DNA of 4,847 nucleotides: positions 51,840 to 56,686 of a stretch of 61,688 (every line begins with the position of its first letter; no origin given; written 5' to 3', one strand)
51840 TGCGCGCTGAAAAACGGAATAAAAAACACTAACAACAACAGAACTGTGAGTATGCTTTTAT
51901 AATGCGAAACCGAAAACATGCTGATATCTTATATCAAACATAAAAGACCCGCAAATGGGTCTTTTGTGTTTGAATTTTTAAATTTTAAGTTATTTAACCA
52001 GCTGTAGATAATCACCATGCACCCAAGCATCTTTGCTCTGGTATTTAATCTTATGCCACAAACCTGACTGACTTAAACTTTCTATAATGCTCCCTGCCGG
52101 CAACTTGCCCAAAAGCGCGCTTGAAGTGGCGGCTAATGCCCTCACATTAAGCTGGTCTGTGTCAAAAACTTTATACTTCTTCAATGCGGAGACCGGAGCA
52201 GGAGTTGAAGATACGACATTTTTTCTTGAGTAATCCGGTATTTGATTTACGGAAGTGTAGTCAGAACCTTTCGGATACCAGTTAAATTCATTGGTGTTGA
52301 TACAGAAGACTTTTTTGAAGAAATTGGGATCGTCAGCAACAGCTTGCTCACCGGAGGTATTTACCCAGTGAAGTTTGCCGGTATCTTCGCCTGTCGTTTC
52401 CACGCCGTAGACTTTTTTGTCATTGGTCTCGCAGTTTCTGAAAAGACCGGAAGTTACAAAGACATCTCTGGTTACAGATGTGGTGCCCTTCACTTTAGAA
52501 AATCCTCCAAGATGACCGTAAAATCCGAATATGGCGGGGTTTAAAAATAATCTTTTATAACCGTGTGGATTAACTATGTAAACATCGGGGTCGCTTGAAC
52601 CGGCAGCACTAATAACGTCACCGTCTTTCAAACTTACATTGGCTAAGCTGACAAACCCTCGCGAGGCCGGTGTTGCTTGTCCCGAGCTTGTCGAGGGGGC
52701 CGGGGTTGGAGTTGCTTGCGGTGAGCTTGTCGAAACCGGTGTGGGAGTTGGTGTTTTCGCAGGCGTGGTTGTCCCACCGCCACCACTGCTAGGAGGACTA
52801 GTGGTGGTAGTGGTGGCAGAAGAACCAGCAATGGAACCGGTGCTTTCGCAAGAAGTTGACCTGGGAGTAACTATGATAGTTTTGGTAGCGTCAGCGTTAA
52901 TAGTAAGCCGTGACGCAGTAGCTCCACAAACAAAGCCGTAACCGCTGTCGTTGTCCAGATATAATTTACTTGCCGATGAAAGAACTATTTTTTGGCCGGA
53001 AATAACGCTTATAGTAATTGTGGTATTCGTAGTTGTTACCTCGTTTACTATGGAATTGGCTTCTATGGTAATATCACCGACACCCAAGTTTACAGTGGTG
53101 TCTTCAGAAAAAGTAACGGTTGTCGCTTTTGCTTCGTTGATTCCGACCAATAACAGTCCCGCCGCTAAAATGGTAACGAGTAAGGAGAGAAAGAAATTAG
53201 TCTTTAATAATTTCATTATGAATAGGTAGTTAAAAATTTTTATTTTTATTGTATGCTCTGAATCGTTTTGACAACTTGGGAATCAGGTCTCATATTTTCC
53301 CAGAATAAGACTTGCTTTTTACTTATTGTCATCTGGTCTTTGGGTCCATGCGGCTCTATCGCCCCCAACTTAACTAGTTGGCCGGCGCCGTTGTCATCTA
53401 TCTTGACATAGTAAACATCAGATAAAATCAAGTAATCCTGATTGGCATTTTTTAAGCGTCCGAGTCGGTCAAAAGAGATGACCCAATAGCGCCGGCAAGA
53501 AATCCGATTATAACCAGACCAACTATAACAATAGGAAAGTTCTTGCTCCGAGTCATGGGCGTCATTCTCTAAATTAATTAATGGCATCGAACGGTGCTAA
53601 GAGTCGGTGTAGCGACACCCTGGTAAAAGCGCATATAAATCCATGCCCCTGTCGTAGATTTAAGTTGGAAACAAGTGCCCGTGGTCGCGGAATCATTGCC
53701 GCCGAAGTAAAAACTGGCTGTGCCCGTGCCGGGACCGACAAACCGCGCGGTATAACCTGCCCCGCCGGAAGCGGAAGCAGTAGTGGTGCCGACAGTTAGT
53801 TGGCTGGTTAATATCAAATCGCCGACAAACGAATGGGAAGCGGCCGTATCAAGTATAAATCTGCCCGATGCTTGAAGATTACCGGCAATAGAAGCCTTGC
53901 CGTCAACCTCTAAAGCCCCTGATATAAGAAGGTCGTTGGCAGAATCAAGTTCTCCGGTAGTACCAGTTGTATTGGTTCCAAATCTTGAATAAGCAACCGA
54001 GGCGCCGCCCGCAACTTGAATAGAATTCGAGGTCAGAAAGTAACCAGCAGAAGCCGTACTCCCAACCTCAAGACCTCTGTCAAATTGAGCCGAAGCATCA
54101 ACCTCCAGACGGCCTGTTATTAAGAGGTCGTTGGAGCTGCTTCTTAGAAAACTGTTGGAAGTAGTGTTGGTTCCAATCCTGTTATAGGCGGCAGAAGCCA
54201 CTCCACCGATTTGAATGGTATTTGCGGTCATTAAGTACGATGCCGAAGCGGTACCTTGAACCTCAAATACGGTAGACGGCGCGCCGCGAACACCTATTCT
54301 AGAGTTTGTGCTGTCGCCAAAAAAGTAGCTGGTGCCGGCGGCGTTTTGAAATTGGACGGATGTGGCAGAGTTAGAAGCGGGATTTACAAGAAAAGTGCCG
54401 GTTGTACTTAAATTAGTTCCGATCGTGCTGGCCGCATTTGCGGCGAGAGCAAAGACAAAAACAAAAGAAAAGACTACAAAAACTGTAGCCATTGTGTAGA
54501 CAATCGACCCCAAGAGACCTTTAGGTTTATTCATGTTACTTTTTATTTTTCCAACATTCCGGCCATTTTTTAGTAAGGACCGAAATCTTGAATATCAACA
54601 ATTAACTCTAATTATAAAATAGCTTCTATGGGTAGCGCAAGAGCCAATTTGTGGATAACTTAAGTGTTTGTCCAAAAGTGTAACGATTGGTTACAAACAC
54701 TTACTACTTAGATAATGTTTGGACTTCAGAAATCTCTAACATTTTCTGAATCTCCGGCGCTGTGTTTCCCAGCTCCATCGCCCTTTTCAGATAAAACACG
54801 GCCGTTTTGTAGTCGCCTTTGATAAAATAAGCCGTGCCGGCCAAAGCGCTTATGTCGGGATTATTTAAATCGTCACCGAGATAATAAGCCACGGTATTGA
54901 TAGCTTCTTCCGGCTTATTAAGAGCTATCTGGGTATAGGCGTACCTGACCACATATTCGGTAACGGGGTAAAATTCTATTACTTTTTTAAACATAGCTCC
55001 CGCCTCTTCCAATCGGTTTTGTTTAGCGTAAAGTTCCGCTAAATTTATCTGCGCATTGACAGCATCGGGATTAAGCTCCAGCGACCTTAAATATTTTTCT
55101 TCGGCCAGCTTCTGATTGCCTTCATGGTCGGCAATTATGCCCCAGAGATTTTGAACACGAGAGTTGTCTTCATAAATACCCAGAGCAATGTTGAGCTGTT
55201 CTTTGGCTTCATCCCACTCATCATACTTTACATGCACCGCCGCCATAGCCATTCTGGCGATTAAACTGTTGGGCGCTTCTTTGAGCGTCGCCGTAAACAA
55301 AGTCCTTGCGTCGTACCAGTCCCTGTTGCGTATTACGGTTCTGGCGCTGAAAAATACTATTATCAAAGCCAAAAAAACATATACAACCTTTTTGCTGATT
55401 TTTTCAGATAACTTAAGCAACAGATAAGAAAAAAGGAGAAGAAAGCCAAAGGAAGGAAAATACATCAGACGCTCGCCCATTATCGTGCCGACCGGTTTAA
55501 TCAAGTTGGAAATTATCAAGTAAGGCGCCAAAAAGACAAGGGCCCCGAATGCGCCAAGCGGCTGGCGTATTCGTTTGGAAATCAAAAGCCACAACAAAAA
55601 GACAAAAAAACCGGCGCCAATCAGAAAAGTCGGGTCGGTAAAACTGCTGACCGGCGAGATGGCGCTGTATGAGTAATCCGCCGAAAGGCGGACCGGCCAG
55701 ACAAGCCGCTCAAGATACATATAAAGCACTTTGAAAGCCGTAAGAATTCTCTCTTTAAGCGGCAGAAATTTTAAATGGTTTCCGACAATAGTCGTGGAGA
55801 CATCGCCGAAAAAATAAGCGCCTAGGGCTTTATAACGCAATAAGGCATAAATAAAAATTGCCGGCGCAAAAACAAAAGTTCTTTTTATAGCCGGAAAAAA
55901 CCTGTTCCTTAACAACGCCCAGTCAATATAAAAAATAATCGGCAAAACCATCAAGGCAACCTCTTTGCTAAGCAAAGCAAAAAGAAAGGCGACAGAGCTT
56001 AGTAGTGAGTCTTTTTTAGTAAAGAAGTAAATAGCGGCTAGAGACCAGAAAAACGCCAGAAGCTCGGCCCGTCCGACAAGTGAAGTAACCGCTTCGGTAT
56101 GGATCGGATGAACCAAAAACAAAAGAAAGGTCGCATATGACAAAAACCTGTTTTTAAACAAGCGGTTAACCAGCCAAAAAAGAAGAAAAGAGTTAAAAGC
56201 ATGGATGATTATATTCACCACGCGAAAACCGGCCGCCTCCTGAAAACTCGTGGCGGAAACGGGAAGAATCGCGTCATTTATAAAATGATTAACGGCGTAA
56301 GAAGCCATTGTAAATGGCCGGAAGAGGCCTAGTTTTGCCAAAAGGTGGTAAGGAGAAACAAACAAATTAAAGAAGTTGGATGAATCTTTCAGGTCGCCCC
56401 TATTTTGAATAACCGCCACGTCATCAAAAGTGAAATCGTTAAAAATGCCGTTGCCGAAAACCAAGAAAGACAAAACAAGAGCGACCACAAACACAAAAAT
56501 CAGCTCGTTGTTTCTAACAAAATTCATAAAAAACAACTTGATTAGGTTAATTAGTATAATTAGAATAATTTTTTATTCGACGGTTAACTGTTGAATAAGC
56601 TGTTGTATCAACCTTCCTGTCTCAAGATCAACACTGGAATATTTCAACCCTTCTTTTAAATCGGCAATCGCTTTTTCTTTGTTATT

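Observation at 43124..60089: Cluster of five or six GT-C-type membrane transferases interleaved with Pro/Thr-linker wall proteins: candidate surface-protein O-glycosylation system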

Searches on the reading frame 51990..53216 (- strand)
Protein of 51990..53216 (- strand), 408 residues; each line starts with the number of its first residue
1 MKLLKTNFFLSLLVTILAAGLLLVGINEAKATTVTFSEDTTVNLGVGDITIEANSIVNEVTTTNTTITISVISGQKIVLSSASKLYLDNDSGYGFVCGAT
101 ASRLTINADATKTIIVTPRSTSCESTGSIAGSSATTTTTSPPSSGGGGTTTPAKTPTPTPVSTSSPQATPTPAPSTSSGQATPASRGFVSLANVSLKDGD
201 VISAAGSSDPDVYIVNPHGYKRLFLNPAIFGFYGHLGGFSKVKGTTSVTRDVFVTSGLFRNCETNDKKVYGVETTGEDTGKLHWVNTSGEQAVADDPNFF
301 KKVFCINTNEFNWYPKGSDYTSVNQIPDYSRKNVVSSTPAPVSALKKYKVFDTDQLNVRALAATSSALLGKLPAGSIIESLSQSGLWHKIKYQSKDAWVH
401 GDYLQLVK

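Call 5: search_protein_families(library=pfam, proteins=[window:51990-53216:-], max_evalue=0.01)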
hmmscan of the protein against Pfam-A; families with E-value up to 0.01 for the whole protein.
window:51990-53216:- (408 aa): 1 family
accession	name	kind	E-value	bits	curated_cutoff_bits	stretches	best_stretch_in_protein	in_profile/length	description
PF08239.17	SH3_3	-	1.9e-09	38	27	1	355-405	2-54/54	Bacterial SH3 domain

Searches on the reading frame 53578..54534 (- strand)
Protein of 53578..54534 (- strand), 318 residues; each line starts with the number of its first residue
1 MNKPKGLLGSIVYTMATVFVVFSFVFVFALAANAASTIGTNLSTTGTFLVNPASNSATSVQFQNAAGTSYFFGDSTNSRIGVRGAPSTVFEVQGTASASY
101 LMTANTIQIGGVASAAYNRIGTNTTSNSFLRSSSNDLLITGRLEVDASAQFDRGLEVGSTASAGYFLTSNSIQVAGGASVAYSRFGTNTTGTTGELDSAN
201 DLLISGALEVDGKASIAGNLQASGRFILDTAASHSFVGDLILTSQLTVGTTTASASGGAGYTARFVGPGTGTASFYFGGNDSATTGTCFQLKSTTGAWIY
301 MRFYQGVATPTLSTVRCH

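Call 5: search_protein_families(library=pfam, proteins=[window:53578-54534:-], max_evalue=0.01)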
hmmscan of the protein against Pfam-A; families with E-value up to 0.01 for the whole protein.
window:53578-54534:- (318 aa): 0 families

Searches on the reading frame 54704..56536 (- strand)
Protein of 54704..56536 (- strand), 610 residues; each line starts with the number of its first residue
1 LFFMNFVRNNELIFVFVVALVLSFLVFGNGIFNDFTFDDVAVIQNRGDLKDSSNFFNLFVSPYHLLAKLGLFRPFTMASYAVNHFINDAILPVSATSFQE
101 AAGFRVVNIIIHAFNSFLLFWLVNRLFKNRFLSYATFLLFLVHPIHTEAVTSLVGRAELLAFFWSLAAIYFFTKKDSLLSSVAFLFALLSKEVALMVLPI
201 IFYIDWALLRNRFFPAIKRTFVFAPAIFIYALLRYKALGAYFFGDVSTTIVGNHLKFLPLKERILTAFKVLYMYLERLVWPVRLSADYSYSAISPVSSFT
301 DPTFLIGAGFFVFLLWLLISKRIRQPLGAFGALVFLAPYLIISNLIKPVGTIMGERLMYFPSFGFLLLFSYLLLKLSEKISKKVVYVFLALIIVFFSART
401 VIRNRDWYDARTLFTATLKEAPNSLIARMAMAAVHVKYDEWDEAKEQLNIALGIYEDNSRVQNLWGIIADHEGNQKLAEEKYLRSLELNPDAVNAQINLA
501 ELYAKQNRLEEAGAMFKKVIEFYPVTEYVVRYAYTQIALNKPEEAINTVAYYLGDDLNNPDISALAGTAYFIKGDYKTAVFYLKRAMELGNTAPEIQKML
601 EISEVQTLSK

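Call 4: search_protein_families(library=pfam, proteins=[window:54704-56536:-], max_evalue=0.01)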
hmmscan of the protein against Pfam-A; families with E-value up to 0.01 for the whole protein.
window:54704-56536:- (610 aa): 19 families
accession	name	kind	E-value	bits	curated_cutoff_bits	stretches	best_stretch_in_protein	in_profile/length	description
PF14559.12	TPR_19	-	2.6e-18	66.5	25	2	405-464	5-64/68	Tetratricopeptide repeat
PF07719.23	TPR_2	-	7.1e-14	51.2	27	0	495-524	3-32/34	Tetratricopeptide repeat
PF13432.12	TPR_16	-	1.4e-11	45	32.7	1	477-524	15-62/65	Tetratricopeptide repeat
PF13428.12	TPR_14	-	2.1e-10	40.7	23.5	0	562-600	3-41/44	Tetratricopeptide repeat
PF00515.34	TPR_1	-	7.2e-10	38.7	27.8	1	494-524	2-32/34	Tetratricopeptide repeat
PF13424.12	TPR_12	-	4.3e-09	36.9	30.1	1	462-523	6-75/77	Tetratricopeptide repeat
PF12895.13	ANAPC3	-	7.6e-09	36.2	27.2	0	396-446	28-77/82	Anaphase-promoting complex, cyclosome, subunit 3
PF13181.12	TPR_8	-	1.3e-08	34.8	25.7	1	495-524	3-32/34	Tetratricopeptide repeat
PF08409.16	TMTC_DUF1736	-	2.7e-07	30.9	27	1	263-314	23-74/75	Protein O-mannosyl-transferase TMTC, DUF1736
PF13431.12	TPR_17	-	9.1e-07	29.1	24.4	1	482-512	2-32/34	Tetratricopeptide repeat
PF24575.1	TPR_Slam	-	4e-06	27.6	35.2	1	466-515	54-103/104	Surface lipoprotein assembly modifier, N-terminal TPR repeats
PF13414.12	TPR_11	-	1.7e-05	24.8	26.8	1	473-506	8-41/42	TPR repeat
PF13174.12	TPR_6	-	3.3e-05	24.7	26.3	0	495-524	2-31/33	Tetratricopeptide repeat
PF23914.1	TPR_CcmH_CycH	-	0.00057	20.2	42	0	486-587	43-148/158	Cytochrome c-type biogenesis protein H TPR domain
PF25063.1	ARM_TT21_C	-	0.00082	19.7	35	1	382-525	52-196/209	Tetratricopeptide repeat protein 21 C-terminal ARM domain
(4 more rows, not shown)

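Call 15: search_solved_structures(query=window:54704-56536:-, max_evalue=0.01)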
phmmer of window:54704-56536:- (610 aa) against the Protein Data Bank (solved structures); distinct sequences matched with E-value up to 0.01: 69 (the best 60 are shown).
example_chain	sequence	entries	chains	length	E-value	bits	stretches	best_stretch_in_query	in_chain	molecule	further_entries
8bu0_A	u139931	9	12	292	2.9e-18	69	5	472-595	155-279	Consensus tetratricopeptide repeat protein | Crystal structure of an 8-repeat consensus TPR superhelix with Zinc. | Monomer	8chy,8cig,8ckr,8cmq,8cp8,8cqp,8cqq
9qhb_A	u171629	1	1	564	1e-17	67.2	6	472-593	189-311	Engineered tetratricopeptide repeat protein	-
9qhc_A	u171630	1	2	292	1.1e-11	47.3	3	472-592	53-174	Engineered tetratricopeptide repeat protein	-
1w3b_A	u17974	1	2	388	1.9e-09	39.9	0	443-525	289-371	UDP-N-ACETYLGLUCOSAMINE--PEPTIDE N-ACETYLGLUCOSAMINYLTRANSFERASE 110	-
6eou_A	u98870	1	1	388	2.8e-09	39.3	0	443-525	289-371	UDP-N-acetylglucosamine--peptide N-acetylglucosaminyltransferase 110 kDa subunit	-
7yeh_B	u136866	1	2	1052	5e-09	38.5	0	443-525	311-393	UDP-N-acetylglucosamine--peptide N-acetylglucosaminyltransferase 110 kDa subunit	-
7yea_A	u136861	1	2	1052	5.1e-09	38.5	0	443-525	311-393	UDP-N-acetylglucosamine--peptide N-acetylglucosaminyltransferase 110 kDa subunit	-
7ntf_A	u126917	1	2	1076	5.5e-09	38.4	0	443-525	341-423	Isoform 1 of UDP-N-acetylglucosamine--peptide N-acetylglucosaminyltransferase 110 kDa subu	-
6b85_J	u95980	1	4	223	3.8e-07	32.3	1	348-524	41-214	TMHC4_R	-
7obi_A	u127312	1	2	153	1.7e-06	30.1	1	463-594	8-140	CTPR-rv4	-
2fo7_A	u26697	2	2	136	3e-06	29.3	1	472-590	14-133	SYNTHETIC CONSENSUS TPR PROTEIN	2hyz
8ch0_A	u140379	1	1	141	3.2e-06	29.3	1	472-590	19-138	Consensus tetratricopeptide repeat protein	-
2wqh_A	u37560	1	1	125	7.1e-06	28.1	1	424-525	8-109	CTPR3Y3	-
9gzg_A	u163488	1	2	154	1.3e-05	27.2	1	470-598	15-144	Engineered CTPR protein with glutamic acids for conductivity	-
1na0_A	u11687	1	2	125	1.6e-05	27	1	495-591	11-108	designed protein CTPR3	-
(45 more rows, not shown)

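Call 18: search_protein_families(library=ncbifam, proteins=[window:54704-56536:-], max_evalue=0.01)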
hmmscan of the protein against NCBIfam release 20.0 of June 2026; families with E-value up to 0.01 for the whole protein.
window:54704-56536:- (610 aa): 21 families
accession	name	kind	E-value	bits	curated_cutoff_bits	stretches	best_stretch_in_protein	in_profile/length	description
TIGR02917.1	PEP_TPR_lipo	equivalog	4.7e-21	74.4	312.2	3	455-524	461-530/899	XrtA/PEP-CTERM system TPR-repeat protein PrsT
NF040959.1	MamA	equivalog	4.8e-15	55.5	200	1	406-521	86-201/204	magnetosome protein MamA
TIGR02521.1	type_IV_pilW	equivalog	1.4e-07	31.4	154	1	427-594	33-203/234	type IV pilus biogenesis/stability protein PilW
TIGR00990.1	3a0801s09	subfamily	3.6e-07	29.2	757.25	2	429-529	369-469/615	mitochondrial import receptor subunit TOM70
TIGR02552.1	LcrH_SycD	equivalog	5.8e-07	29.3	104.8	1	506-599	31-125/136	SycD/LcrH family type III secretion system chaperone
TIGR04510.1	mod_pep_cyc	subfamily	1.5e-06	27.1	400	1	397-593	404-601/814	putative peptide modification system cyclase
TIGR00540.1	TPR_hemY_coli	hypoth_equivalog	2.4e-06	26.6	142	0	399-447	334-381/385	heme biosynthesis-associated TPR protein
NF052415.1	T3SS_chap_SctY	equivalog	6.9e-06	26.5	70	0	499-588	12-105/106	type III secretion apparatus assembly chaperone SctY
NF053607.1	CHU_0125_OmpA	equivalog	2e-05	23.3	620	1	472-557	32-118/639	CHU_0125 family OmpA-like outer membrane integrity protein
NF008756.0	PRK11788.1-4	equivalog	5.8e-05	22.3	474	1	411-521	127-242/389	lipopolysaccharide assembly protein LapB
NF033762.1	social_mot_Tgl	equivalog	7.6e-05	22.2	225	1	461-588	33-164/252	social motility TPR repeat lipoprotein Tgl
NF047558.1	TPR_END_plus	domain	0.00013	21.8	32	0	497-524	3-30/56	TPR end-of-group domain-containing protein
NF052312.1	T9SS_PorW_SprE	equivalog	0.00013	20.8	250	1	397-599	147-368/716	type IX secretion system periplasmic lipoprotein PorW/SprE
NF033920.0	C39_PA2778_fam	equivalog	0.00015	21.2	150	0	472-548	169-246/255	PA2778 family cysteine peptidase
TIGR02795.1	tol_pal_ybgF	equivalog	0.00024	21.7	90.1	0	472-527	52-110/119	tol-pal system protein YbgF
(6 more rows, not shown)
